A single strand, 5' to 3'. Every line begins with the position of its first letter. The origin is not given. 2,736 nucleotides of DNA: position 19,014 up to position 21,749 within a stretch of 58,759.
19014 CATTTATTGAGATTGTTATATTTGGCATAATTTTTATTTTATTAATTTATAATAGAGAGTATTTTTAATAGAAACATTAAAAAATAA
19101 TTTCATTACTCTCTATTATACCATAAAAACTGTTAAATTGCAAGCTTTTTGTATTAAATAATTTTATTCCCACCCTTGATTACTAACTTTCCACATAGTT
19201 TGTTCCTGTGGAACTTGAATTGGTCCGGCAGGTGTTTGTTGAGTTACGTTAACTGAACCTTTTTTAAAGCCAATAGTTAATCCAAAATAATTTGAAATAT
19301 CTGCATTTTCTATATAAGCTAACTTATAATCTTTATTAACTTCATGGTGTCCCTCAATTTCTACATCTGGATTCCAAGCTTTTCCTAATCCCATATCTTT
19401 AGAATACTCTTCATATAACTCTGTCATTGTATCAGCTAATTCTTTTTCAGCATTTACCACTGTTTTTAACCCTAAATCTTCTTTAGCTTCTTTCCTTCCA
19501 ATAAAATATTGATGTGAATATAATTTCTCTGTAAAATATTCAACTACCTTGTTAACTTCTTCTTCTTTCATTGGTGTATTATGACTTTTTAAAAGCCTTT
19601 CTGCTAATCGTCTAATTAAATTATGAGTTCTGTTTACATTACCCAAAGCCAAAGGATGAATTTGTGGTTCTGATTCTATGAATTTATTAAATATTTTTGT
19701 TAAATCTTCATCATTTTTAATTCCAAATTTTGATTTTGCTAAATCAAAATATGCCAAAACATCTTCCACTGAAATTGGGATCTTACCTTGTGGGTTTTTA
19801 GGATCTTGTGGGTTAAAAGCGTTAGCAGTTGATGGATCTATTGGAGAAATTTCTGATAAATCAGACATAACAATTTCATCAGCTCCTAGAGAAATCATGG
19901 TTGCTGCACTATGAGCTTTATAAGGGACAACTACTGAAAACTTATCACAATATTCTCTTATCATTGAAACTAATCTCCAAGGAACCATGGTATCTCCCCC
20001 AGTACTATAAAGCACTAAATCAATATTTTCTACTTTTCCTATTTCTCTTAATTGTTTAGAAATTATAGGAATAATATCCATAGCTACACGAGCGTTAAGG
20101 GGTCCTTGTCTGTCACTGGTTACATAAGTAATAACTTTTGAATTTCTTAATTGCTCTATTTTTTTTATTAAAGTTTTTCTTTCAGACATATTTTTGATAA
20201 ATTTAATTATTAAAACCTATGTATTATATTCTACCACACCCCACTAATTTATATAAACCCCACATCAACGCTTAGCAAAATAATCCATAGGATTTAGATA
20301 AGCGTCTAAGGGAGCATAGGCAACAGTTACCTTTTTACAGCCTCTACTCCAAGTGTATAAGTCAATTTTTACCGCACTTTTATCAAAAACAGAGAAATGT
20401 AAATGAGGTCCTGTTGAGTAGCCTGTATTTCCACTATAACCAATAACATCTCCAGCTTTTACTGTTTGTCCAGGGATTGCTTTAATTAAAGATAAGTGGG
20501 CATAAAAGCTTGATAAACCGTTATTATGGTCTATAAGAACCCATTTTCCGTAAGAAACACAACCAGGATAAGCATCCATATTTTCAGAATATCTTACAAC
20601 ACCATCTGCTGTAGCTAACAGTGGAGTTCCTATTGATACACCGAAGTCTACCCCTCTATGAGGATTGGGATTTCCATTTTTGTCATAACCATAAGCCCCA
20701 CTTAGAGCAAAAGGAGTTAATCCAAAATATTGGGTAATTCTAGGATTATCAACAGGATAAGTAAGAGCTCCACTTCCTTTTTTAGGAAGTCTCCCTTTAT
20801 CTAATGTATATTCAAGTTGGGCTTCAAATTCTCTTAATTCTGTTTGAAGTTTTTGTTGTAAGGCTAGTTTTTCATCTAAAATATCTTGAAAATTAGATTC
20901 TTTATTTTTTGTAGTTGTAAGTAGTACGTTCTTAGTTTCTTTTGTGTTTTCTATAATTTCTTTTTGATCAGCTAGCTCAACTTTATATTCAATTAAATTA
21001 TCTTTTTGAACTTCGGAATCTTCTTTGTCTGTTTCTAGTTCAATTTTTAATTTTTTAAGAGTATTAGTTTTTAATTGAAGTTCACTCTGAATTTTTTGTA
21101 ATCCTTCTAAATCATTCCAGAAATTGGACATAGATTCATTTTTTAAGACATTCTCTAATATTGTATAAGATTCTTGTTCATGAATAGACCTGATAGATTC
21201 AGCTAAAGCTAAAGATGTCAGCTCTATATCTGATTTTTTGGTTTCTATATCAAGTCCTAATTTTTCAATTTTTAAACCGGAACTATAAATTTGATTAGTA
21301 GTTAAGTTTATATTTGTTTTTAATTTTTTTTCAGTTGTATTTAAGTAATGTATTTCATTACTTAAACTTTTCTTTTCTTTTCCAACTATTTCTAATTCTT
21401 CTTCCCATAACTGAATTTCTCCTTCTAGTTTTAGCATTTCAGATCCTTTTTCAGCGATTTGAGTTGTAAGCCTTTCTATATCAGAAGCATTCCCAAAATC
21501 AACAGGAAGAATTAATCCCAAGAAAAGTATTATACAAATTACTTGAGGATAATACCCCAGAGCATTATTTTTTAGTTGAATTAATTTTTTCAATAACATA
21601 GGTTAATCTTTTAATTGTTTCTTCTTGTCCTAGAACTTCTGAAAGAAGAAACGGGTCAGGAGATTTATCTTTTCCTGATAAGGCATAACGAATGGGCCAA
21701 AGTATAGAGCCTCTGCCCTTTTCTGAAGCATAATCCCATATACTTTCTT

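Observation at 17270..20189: ClpP-fold SDH-type protease plus a three-gene orphan operon ending in a coiled-coil/3-TM protein: candidate undescribed system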

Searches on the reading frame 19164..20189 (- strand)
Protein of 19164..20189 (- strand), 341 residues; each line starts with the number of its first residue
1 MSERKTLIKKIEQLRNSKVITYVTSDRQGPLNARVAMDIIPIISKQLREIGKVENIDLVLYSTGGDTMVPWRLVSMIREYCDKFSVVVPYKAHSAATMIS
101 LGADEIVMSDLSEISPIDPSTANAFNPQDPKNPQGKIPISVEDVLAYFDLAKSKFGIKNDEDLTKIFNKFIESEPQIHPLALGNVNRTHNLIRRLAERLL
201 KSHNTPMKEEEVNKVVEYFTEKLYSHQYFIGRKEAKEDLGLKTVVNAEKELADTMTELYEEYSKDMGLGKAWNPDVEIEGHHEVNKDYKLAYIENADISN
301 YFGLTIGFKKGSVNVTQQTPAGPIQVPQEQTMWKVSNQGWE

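Call 3: search_protein_families(library=pfam, proteins=[window:19164-20189:-], max_evalue=0.1)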
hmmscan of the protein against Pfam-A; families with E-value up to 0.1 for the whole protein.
window:19164-20189:- (341 aa): 2 families
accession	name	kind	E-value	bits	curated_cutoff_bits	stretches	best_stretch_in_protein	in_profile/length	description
PF01972.22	SDH_protease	-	1.9e-15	57.1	31.3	2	3-126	36-164/286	ClpP-like SDH-type serine proteinase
PF18271.8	GH131_N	-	0.099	12.8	23.1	0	283-336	114-165/255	Glycoside hydrolase 131 catalytic N-terminal domain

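Call 4: search_protein_families(library=padloc, proteins=[window:19164-20189:-], max_evalue=0.1)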
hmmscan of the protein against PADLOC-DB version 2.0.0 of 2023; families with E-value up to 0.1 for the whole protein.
window:19164-20189:- (341 aa): 1 family
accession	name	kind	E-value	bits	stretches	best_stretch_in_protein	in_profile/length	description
PDLC01580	Cas9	-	0.0048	13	1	190-297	257-364/1329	"CAS-II-A,CAS-II-B,CAS-II-C; effector__SPE"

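Call 5: search_protein_families(library=ncbifam, proteins=[window:19164-20189:-], max_evalue=1)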
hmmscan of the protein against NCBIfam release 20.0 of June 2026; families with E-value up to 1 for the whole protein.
window:19164-20189:- (341 aa): 4 families
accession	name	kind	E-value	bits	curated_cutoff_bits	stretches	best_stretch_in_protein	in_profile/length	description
NF047768.1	Clp_like_SDH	equivalog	1.7e-19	70.3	250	2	2-122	22-147/260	SDH family Clp fold serine proteinase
NF045542.1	Clp_rel_HeadMat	equivalog_domain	1.6e-08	34.7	120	1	43-112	23-93/165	head maturation protease, ClpP-related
NF047641.1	FFLEE_fam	subfamily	0.00064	19.3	55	1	189-257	6-74/198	FFLEELY motif protein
NF045540.1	scaf_prot_MCP1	exception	0.0061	15.3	475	1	44-110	21-87/652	ClpP-like prohead protease/major capsid protein fusion protein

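Call 6: search_protein_families(library=phrogs, proteins=[window:19164-20189:-], max_evalue=1)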
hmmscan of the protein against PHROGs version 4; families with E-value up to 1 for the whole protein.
window:19164-20189:- (341 aa): 10 families
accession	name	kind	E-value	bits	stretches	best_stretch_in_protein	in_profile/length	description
phrog_11747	-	unknown function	9.7e-41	140.8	1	3-265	7-261/290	-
phrog_21683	-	unknown function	2.3e-15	57.5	2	37-118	22-103/337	-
phrog_1684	-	head and packaging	1.9e-08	35.2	1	43-112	63-131/284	head maturation protease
phrog_94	-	head and packaging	5.2e-06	27.2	1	43-112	108-176/622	head maturation protease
phrog_2976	-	head and packaging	5.3e-05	24.1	1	43-114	41-112/394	head maturation protease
phrog_53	-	head and packaging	0.00086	19.6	1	45-110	109-176/583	head maturation protease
phrog_1827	-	other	0.0035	17.7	1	44-113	43-112/202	ATP-dependent protease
phrog_3348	-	unknown function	0.066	13.5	1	46-110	59-124/386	-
phrog_668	-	DNA, RNA and nucleotide metabolism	0.21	12.2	1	200-242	35-76/181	HTH DNA binding protein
phrog_7291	-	unknown function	0.28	12.7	0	202-233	11-42/61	-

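Call 40: search_dna_similar(query=window:19164-20189:-, collection=phages, mode=protein, max_rows=20)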
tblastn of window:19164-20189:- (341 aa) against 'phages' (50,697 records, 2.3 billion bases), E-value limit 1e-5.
Records with a match: 6; places in all: 6; records where one place covers at least 80% of the query: 0.
Best place of each record, by identity: <60% 6.
By first word of the organism name: Porphyromonas 5; Gordonia 1.
By host as written in the record: Gordonia terrae 3612 1; Porphyromonas gingivalis F0568 1; Porphyromonas gingivalis D83T3 1; Porphyromonas gingivalis Kyudai-3 1; Porphyromonas gingivalis KCOM 2803 1; Porphyromonas gingivalis KCOM 2799 1.
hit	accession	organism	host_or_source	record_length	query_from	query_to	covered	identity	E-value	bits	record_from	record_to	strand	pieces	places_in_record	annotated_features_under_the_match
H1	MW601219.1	Gordonia phage BeeGee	Gordonia terrae 3612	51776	4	271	79%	26.4%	2e-13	77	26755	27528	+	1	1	31: hypothetical protein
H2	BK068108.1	Porphyromonas phage phage027a_F0568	Porphyromonas gingivalis F0568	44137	49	262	63%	23.6%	1e-6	56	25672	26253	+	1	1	hypothetical protein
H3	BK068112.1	Porphyromonas phage phage031a_D83T3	Porphyromonas gingivalis D83T3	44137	49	262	63%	23.6%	1e-6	56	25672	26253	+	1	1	hypothetical protein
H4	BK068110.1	Porphyromonas phage phage029a_Kyudai3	Porphyromonas gingivalis Kyudai-3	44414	49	262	63%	23.6%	1e-6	56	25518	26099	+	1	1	hypothetical protein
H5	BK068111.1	Porphyromonas phage phage030a_KCOM2803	Porphyromonas gingivalis KCOM 2803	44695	49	262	63%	23.6%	1e-6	56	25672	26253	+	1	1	hypothetical protein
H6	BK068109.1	Porphyromonas phage phage028a_KCOM2799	Porphyromonas gingivalis KCOM 2799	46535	49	262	63%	23.6%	1e-6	56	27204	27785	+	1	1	hypothetical protein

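Call 42: get_annotated_region(hit=H1, flank=5000)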
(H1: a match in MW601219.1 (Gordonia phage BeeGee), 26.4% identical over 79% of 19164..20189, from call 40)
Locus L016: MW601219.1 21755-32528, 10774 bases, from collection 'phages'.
description: Gordonia phage BeeGee, complete genome.
organism: Gordonia phage BeeGee (NCBI taxid 2816464)
taxonomy: Viruses; Duplodnaviria; Heunggongvirae; Uroviricota; Caudoviricetes
host: Gordonia terrae 3612; source: -; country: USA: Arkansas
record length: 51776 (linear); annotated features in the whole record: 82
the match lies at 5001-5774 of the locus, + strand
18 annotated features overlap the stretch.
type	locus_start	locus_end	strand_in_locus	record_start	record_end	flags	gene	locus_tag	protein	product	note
CDS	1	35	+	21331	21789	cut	25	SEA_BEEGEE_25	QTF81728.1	membrane protein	-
CDS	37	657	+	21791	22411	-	26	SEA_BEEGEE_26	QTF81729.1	lysin B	-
CDS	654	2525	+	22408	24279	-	27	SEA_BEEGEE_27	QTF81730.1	hypothetical protein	-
CDS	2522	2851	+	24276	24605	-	28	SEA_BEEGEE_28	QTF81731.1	hypothetical protein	-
CDS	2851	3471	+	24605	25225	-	29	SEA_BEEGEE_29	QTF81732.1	hypothetical protein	-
CDS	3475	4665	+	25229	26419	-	30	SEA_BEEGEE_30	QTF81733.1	minor tail protein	-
CDS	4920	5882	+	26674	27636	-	31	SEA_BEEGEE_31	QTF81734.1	hypothetical protein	-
CDS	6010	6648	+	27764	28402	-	32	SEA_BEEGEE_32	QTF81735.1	hypothetical protein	-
CDS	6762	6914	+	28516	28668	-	33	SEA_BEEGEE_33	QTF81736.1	hypothetical protein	-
CDS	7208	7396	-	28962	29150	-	34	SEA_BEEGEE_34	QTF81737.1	hypothetical protein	-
CDS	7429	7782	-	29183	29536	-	35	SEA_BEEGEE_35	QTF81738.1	hypothetical protein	-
CDS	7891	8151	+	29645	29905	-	36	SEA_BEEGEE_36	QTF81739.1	hypothetical protein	-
CDS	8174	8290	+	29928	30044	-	37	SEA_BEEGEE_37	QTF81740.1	membrane protein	-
CDS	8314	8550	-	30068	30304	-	38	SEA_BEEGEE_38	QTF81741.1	helix-turn-helix DNA binding domain protein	-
CDS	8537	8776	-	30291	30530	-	39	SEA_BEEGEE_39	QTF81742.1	hypothetical protein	-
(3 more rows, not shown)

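Call 49: search_protein_families(library=pfam, proteins=[L016:6010-6648:+, L016:4920-5882:+], max_evalue=0.01)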
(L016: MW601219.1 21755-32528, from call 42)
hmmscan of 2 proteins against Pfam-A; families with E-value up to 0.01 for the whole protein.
L016:6010-6648:+ (212 aa): 0 families

L016:4920-5882:+ (320 aa): 2 families
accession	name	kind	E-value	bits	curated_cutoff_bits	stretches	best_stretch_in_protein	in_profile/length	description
PF01972.22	SDH_protease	-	2.1e-16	60.3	31.3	1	78-146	92-160/286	ClpP-like SDH-type serine proteinase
PF25145.1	NfeD1b_N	-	6.5e-05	23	40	1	84-140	38-94/189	NfeD1b, N-terminal domain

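Call 95: search_dna_similar(query=window:19164-20189:-, collection=plasmids, mode=protein, max_evalue=0.00001, max_rows=25)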
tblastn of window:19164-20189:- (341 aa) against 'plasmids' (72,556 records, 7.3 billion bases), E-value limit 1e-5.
Records with a match: 32; places in all: 32; records where one place covers at least 80% of the query: 10.
Best place of each record, by identity: <60% 32.
By first word of the organism name: Thermus 6; Brucella 5; Methylocystis 4; Agrobacterium 3; Escherichia 2; Rhizobium 2; Paracoccus 2; Candidatus 1; Ideonella 1; Ciceribacter 1; and 5 more.
By predicted mobility (MOB-suite, as given by PLSDB): non-mobilizable 21; conjugative 9; mobilizable 2.
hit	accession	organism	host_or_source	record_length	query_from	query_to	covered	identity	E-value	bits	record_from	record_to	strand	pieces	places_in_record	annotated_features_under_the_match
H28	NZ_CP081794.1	Escherichia coli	-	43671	3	275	80%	37.6%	4e-53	195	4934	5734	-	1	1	serine protease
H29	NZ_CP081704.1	Escherichia coli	-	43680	3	275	80%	37.6%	4e-53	195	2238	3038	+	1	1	serine protease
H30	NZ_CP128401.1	Candidatus Chlorohelix allophototropha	Single colony of Candidatus Chlorohelix ...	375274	2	274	80%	33.5%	3e-32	134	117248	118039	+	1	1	hypothetical protein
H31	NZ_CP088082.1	Ideonella dechloratans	Cell culture,Activated sludge, ...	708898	1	281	82%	28.5%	1e-18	94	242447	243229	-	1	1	hypothetical protein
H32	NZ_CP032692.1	Rhizobium sp. CCGE532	Phaseolus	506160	1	222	65%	35.9%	6e-28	122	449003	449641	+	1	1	hypothetical protein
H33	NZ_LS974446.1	Ciceribacter selenitireducens ATCC BAA-1503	-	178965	1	275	81%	27.0%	4e-9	66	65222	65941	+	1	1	ATP-dependent Clp protease proteolytic subunit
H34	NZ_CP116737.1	Agrobacterium pusense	-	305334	8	300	86%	25.3%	2e-8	64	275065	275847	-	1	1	ATP-dependent Clp protease proteolytic subunit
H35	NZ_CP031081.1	Paracoccus yeei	Homo sapiens,single cell,eye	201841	1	275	81%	26.8%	8e-10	68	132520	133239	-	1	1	ATP-dependent Clp protease proteolytic subunit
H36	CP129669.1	Agrobacterium tumefaciens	Metal working fluids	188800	1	275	81%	26.3%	4e-9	66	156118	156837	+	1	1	ATP-dependent Clp protease proteolytic subunit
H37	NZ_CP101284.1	Phenylobacterium sp. LH3H17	-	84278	3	263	77%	27.4%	5e-6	56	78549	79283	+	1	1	hypothetical protein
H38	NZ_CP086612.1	Shinella zoogloeoides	-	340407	1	275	81%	26.0%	4e-9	66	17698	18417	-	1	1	ATP-dependent Clp protease proteolytic subunit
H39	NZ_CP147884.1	Roseomonas mucosa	cell culture,Styx glacier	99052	1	269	79%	26.5%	6e-9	65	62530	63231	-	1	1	ATP-dependent Clp protease proteolytic subunit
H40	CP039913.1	Agrobacterium tumefaciens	-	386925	8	275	79%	25.9%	2e-7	60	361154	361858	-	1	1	hypothetical protein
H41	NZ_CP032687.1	Rhizobium sp. CCGE531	Phaseolus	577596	3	241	70%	28.5%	1e-10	70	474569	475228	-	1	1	hypothetical protein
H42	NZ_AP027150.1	Methylocystis bryophila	-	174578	3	241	70%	28.3%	8e-11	71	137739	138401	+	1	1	hypothetical protein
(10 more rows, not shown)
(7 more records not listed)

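Call 96: get_annotated_region(hit=H29, flank=5000)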
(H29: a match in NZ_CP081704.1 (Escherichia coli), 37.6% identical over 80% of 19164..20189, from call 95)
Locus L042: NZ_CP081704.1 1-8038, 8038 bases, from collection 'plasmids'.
description: Escherichia coli strain AH02 plasmid unnamed3, complete sequence
organism: Escherichia coli (NCBI taxid 562)
taxonomy: Bacteria; Pseudomonadota; Gammaproteobacteria; Enterobacterales; Enterobacteriaceae; Escherichia; Escherichia coli
host: -; source: -; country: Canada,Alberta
typing (MOB-suite, as given by PLSDB): non-mobilizable
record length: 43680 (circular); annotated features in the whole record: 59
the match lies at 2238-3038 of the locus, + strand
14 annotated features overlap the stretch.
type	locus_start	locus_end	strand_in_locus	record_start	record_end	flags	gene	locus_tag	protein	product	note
CDS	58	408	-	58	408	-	-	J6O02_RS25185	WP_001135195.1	HNH endonuclease signature motif containing protein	-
CDS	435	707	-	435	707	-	-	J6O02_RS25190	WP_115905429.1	peptidase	-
CDS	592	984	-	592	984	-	-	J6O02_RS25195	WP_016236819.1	DUF2570 domain-containing protein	-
CDS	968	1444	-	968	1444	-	-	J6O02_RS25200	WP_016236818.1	glycoside hydrolase family protein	GO:0016998 - cell wall macromolecule catabolic process [Evidence IEA]; GO:0009253 - peptidoglycan catabolic process ...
CDS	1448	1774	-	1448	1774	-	-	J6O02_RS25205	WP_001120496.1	phage holin, lambda family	GO:0019835 - cytolysis [Evidence IEA]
CDS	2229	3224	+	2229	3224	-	-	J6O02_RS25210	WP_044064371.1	serine protease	-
CDS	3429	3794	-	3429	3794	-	-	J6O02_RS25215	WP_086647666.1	antiterminator Q family protein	GO:0060567 - negative regulation of termination of DNA-templated transcription [Evidence IEA]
CDS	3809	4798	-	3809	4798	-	-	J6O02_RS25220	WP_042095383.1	DUF968 domain-containing protein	-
CDS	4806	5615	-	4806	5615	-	-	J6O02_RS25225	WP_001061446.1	KilA-N domain-containing protein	-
CDS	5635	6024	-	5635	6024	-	-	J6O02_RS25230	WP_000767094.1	RusA family crossover junction endodeoxyribonuclease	GO:0006310 - DNA recombination [Evidence IEA]; GO:0006281 - DNA repair [Evidence IEA]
CDS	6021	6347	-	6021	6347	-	-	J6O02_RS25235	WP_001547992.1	LexA repressor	-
CDS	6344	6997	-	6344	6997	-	-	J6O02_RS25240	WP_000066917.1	phage N-6-adenine-methyltransferase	-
CDS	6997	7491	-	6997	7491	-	-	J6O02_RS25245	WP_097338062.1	PerC family transcriptional regulator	-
CDS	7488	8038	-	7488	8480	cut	-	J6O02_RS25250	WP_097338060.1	hypothetical protein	-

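Call 97: get_annotated_region(hit=H30, flank=4000)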
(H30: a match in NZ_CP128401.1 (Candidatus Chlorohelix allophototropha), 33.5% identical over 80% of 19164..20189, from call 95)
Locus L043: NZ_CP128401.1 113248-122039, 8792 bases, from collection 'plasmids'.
description: Candidatus Chlorohelix allophototropha isolate L227-S17 plasmid unnamed1, complete sequence
organism: Candidatus Chlorohelix allophototropha (NCBI taxid 3003348)
taxonomy: Bacteria; Chloroflexota; Chloroflexia; Candidatus Chloroheliales; Candidatus Chloroheliaceae; Candidatus Chlorohelix; Candidatus Chlorohelix allophototropha
host: -; source: Single colony of Candidatus Chlorohelix allophototropha from a non-axenic enrichment (subculture 19.9); ...; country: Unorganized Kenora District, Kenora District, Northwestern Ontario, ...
typing (MOB-suite, as given by PLSDB): non-mobilizable
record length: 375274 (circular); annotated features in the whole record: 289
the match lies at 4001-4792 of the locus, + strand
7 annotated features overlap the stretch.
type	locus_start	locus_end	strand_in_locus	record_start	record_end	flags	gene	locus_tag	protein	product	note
CDS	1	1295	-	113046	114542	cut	-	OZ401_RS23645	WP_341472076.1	hypothetical protein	-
CDS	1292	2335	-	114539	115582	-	-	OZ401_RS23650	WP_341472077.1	glycosyltransferase family 2 protein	-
CDS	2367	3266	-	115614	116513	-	-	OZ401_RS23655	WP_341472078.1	haloalkane dehalogenase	-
CDS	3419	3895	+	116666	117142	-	-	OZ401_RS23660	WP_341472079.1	DinB family protein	-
CDS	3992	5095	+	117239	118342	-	-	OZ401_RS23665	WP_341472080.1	hypothetical protein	-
CDS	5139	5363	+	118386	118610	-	-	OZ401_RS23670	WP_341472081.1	hypothetical protein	-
CDS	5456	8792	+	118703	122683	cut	-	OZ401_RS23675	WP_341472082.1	AAA domain-containing protein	-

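Call 99: search_solved_structures(query=A5, max_evalue=0.01, show_alignments=1)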
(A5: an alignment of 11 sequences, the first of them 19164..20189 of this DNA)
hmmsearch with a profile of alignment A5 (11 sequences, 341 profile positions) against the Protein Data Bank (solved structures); distinct sequences matched with E-value up to 0.01: 0.

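Call 111: predict_structure(protein=window:19164-20189:-)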
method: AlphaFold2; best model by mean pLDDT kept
length: 341 residues; sequences in the alignment: 1
mean_pLDDT: 37.2   pTM: 0.24
mean pLDDT of the five models: 37.2, 34.8, 34.8, 33.0, 32.0
residues with pLDDT >= 90: 0; 70-90: 0; 50-70: 27; < 50: 314
segments of 3 or more residues with pLDDT < 50: 1-77, 79-192, 194-196, 198-206, 219-253, 268-341
pLDDT, mean of each block of 10 residues (from residue 1): 38 38 34 38 44 41 36 46 41 32 28 29 36 36 35 37 39 32 39 49 49 51 40 31 36 51 50 33 26 26 25 28 32 37 37
secondary structure, 60 per line:
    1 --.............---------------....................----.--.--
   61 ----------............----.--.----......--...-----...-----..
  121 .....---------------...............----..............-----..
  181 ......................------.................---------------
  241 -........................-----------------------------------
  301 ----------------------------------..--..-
elements in order: H3-15 H31-50 H71-82 H95-100 H119-125 H141-155 H160-173 H179-202 H209-225 H242-265

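Call 118: search_protein_families(library=ncbifam, proteins=[L042:2229-3224:+, L016:4920-5882:+], max_evalue=0.01)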
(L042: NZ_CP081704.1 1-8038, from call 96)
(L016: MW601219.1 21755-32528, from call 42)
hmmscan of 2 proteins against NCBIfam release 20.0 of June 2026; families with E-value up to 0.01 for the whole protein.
L042:2229-3224:+ (331 aa): 3 families
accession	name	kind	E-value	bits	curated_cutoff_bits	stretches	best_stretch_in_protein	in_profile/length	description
NF047768.1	Clp_like_SDH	equivalog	4.2e-19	69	250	2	52-127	77-152/260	SDH family Clp fold serine proteinase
NF045542.1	Clp_rel_HeadMat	equivalog_domain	1.5e-06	28.3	120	1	43-114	23-95/165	head maturation protease, ClpP-related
NF045540.1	scaf_prot_MCP1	exception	0.0014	17.5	475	1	42-114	19-91/652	ClpP-like prohead protease/major capsid protein fusion protein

L016:4920-5882:+ (320 aa): 2 families
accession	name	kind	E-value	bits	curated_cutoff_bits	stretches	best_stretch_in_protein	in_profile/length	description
NF047768.1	Clp_like_SDH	equivalog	1.1e-20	74.2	250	1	64-169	64-165/260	SDH family Clp fold serine proteinase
NF045542.1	Clp_rel_HeadMat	equivalog_domain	1.8e-06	28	120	1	72-137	27-94/165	head maturation protease, ClpP-related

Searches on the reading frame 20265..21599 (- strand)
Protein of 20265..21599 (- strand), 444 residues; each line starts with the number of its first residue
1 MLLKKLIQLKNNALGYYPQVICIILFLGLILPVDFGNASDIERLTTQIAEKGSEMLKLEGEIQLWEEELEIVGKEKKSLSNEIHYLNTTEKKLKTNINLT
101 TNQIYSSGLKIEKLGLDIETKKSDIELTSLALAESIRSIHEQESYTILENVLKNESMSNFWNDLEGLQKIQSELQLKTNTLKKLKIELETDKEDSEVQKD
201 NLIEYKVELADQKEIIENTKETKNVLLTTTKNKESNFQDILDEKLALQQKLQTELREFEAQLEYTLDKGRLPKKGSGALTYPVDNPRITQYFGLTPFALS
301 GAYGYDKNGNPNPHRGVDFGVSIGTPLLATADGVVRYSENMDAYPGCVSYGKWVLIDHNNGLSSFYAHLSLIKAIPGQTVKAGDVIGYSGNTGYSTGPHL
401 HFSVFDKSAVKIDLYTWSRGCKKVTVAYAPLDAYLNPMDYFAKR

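Call 3: search_protein_families(library=pfam, proteins=[window:20265-21599:-], max_evalue=0.1)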
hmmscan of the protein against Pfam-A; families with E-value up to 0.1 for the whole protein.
window:20265-21599:- (444 aa): 1 family
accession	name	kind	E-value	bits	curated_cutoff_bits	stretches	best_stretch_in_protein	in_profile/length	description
PF01551.29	Peptidase_M23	-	1.4e-28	99.4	28.7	1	313-407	2-90/96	Peptidase family M23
